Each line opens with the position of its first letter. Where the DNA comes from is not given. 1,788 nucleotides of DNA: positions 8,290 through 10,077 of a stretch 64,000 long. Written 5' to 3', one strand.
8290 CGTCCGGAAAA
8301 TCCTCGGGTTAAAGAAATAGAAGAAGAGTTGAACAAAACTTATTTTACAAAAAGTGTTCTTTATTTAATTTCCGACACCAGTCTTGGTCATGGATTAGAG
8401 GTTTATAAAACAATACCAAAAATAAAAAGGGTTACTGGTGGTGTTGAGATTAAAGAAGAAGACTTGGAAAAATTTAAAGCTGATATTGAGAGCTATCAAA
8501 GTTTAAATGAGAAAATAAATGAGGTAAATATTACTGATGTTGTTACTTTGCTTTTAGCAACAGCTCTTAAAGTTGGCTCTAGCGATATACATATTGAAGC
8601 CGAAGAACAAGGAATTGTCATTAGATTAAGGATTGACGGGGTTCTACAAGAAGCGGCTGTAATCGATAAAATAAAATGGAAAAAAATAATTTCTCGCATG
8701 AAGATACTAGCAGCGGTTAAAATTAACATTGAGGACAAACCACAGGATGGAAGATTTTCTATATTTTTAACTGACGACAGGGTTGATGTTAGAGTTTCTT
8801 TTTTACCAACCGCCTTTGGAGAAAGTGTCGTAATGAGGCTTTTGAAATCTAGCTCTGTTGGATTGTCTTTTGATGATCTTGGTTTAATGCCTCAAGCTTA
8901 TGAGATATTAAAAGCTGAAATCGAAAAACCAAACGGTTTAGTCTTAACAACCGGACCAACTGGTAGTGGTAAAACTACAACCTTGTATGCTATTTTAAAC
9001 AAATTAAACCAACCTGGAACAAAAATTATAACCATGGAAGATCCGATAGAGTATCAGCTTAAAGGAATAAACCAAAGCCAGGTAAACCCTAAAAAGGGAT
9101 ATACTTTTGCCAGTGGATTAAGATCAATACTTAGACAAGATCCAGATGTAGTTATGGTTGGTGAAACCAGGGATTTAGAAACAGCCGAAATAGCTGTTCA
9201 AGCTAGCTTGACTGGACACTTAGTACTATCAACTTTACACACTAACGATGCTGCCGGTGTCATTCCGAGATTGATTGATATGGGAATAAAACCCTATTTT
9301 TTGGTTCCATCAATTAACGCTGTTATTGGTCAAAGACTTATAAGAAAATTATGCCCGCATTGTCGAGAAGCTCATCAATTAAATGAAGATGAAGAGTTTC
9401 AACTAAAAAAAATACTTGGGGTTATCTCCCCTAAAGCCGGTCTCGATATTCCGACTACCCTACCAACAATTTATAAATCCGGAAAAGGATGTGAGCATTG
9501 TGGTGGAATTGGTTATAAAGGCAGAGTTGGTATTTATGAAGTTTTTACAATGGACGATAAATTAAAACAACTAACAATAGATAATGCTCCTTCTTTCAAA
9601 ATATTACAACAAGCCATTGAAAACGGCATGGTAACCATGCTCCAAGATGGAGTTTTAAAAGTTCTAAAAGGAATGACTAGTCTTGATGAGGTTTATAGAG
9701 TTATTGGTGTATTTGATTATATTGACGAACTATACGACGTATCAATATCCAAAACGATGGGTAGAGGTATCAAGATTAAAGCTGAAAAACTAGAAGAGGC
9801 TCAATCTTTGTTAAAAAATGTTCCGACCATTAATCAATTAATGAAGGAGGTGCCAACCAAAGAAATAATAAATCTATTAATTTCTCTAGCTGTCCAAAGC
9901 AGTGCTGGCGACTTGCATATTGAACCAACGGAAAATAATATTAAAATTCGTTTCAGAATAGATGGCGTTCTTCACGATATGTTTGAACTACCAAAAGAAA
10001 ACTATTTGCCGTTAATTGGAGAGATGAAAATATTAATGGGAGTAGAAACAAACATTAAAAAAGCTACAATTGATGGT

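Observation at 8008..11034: PilB assembly ATPase is an in-frame tandem duplication (two complete ATPase cores, each with its own Cys4 site)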

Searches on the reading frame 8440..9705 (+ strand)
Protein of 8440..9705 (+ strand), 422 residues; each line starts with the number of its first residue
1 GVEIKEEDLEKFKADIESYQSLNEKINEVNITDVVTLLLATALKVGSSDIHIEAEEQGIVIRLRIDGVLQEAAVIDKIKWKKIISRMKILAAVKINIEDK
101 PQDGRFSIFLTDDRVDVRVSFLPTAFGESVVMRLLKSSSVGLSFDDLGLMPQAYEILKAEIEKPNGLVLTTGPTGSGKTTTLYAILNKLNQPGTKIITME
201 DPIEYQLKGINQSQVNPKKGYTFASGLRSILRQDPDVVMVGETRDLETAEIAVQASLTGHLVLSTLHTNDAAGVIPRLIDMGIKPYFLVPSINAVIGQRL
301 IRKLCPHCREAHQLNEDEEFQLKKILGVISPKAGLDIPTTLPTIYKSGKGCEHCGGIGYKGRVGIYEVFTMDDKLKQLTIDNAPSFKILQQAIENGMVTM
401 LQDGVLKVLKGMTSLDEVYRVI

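Call 72: search_solved_structures(query=window:8440-9705:+, max_evalue=1e-60, show_alignments=4)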
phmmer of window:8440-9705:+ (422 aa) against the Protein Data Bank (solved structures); distinct sequences matched with E-value up to 1e-60: 12.
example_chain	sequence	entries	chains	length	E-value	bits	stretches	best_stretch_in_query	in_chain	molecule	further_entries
4pht_A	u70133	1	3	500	9e-105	354.1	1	14-421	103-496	General secretory pathway protein E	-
1p9r_A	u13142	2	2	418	1.1e-102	347.2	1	13-420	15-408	General secretion pathway protein E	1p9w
4kss_A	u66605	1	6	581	1.2e-102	347.1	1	18-421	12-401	Type II secretion system protein E, hemolysin-coregulated protein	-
4ksr_A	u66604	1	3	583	1.2e-102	347.1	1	18-421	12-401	Type II secretion system protein E, Hemolysin-coregulated protein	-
3jc8_Ba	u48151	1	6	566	6.1e-102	344.8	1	7-418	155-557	Type IV-A pilus assembly ATPase PilB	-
5tsg_B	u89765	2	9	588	1.6e-100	340.1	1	4-421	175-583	Type IV pilus biogenesis ATPase PilB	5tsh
6olj_C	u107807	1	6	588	2.1e-100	339.7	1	4-421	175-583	Type IV pilus biogenesis ATPase PilB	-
5zfr_A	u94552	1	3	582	3.6e-99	335.6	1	6-421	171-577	Type IV pilus biogenesis ATPase PilB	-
5oiu_A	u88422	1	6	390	8.6e-97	327.8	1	39-419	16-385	Type IV pilus assembly protein PilF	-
5it5_F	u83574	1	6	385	1e-96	327.6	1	41-419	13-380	ATP binding motif-containing protein PilF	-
6ejf_A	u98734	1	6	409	1.3e-96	327.2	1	41-419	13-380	Type IV pilus assembly protein PilF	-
6f8l_G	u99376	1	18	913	5.3e-96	325.2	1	35-419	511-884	Type IV pilus assembly protein PilF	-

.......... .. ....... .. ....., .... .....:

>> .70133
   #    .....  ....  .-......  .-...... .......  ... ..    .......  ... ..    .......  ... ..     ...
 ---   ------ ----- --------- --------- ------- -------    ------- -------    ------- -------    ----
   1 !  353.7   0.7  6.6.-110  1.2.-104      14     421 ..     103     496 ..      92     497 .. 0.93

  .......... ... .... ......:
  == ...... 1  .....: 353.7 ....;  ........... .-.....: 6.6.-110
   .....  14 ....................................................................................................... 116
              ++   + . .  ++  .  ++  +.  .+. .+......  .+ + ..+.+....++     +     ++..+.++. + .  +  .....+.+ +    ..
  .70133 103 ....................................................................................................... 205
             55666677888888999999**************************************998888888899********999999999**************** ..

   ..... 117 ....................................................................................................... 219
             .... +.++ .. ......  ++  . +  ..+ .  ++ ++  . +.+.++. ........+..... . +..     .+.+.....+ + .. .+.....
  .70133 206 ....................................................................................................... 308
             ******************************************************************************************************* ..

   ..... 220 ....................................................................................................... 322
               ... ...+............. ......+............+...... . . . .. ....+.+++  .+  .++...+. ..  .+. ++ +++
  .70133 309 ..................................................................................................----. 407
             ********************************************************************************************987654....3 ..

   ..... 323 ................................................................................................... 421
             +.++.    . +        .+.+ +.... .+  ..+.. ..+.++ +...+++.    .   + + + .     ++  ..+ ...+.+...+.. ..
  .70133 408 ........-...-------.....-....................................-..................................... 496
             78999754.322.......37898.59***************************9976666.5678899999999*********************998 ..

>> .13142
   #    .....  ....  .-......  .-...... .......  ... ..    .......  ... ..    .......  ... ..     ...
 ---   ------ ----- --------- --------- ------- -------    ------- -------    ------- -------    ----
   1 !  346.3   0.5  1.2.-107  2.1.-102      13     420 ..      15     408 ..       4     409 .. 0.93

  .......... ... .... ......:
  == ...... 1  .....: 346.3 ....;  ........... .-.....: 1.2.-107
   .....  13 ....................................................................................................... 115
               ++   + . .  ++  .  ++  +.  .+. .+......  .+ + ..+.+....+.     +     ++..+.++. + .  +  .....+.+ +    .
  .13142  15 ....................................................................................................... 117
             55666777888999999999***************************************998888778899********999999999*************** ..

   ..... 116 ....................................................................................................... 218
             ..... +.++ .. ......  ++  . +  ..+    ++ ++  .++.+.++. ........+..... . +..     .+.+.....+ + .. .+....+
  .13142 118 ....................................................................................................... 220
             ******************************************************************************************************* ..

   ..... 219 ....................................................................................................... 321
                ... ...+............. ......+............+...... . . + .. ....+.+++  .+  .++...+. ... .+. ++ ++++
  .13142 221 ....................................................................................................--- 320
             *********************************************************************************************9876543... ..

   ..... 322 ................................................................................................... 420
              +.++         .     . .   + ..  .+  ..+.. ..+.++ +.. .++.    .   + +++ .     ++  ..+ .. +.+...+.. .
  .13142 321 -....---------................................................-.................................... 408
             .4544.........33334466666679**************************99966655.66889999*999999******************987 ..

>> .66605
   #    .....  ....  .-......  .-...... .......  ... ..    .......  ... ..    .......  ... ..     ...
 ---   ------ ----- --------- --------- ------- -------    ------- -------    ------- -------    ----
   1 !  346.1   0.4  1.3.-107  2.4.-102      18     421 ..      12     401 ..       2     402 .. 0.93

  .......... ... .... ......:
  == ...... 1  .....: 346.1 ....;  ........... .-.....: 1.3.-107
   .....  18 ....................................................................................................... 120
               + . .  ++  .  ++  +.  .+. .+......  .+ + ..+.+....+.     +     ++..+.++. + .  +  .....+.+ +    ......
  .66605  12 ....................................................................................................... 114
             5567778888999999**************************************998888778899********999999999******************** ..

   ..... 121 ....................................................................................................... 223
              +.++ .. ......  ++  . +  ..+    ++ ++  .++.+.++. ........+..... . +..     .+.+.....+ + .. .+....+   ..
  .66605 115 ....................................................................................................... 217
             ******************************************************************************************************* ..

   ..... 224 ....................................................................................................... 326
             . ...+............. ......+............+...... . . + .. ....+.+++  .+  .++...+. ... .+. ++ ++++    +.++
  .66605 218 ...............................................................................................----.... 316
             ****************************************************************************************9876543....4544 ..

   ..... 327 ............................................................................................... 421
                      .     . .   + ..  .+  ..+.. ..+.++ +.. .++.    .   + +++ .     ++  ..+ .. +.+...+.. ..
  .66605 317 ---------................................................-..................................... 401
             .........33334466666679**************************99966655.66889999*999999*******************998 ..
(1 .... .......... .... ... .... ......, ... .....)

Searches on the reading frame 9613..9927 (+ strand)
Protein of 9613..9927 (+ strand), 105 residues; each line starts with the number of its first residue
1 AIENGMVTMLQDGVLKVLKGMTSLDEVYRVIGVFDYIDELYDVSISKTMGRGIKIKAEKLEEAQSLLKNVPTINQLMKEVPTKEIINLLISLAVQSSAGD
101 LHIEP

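Call 42: find_related_loci(query=A2, collection=genome_contigs, flank=10000)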
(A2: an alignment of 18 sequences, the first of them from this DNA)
Query A2 (105 aa) in genome_contigs; peptide patterns used: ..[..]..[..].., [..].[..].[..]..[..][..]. (x = any residue, [..] = any of these).
507 stretches matched a pattern; 459 encode a relative of the query (tblastn E <= 1e-3); the best 80 are kept; 80 distinct loci.
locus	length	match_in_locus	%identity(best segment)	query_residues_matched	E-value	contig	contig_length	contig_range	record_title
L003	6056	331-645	85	1-105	5e-56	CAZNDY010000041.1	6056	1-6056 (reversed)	MAG TPA_asm: uncultured Gammaproteobacteria bacterium isolate SRP241341_co1_32 genome assembly, contig: NODE_12107_lengt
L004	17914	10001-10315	85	1-105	4e-55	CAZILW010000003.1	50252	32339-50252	MAG TPA_asm: uncultured Gammaproteobacteria bacterium isolate SRP241326_co1_352 genome assembly, contig: NODE_1138_lengt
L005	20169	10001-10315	83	1-105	1e-54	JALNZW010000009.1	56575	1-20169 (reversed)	MAG: Patescibacteria group bacterium isolate SO_2017_LW2 bin 120 scaffold_1270_c1_LW138R_2017, whole genome shotgun sequ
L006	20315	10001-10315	72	1-105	1e-48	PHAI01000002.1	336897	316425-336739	MAG: Candidatus Falkowbacteria bacterium HGW-Falkowbacteria-1 08E140C01_scaffold_54, whole genome shotgun sequence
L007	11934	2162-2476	73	1-105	8e-48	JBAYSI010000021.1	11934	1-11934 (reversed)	MAG: Patescibacteria group bacterium isolate SO_2016_LW2_67 scaffold11134_LW138R_2016, whole genome shotgun sequence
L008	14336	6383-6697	68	1-105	1e-45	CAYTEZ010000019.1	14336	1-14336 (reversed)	MAG TPA_asm: uncultured Gammaproteobacteria bacterium isolate SRP170004_co1_41 genome assembly, contig: NODE_6658_length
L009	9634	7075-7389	69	1-105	1e-45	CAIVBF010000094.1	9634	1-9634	uncultured bacterium isolate MJ-2014-D6_bin-244 genome assembly, contig: bin-244:094/170, whole genome shotgun sequence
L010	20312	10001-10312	68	1-105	1e-44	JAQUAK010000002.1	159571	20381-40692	MAG: Patescibacteria group bacterium isolate STC_82 NODE_227_length_159571_cov_7.346065_Sandtown_C, whole genome shotgun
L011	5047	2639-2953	67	1-105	1e-44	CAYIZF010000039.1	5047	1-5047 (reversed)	MAG TPA_asm: uncultured Gammaproteobacteria bacterium isolate ERP122455_co1_171 genome assembly, contig: NODE_6882_lengt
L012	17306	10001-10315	67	1-105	2e-44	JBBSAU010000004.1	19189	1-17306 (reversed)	MAG: Patescibacteria group bacterium isolate La6_metabat2.044 La6_metabat2.044_K_2630718_L_19189_cov_20.1805, whole geno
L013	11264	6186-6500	67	1-105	5e-44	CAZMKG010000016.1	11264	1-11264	MAG TPA_asm: uncultured Gammaproteobacteria bacterium isolate SRP263991_co7_264 genome assembly, contig: NODE_11466_leng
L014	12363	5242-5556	66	1-105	4e-44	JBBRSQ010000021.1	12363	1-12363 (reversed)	MAG: Patescibacteria group bacterium isolate La2_metabat2.105 La2_metabat2.105_K_338568L12363_cov_29.4192, whole genome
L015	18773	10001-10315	66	1-105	1e-43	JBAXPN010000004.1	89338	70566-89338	MAG: Candidatus Falkowbacteria bacterium isolate ELA532 MAG532_4, whole genome shotgun sequence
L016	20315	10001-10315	64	1-105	4e-43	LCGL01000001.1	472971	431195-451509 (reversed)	MAG: Candidatus Falkowbacteria bacterium GW2011_GWF2_43_32 UV95_C0001, whole genome shotgun sequence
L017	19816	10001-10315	66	1-105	2e-43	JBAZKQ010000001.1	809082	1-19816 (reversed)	MAG: Patescibacteria group bacterium isolate SO_2017_LW4_148 scaffold_12_c1_LW137-91_2017, whole genome shotgun sequence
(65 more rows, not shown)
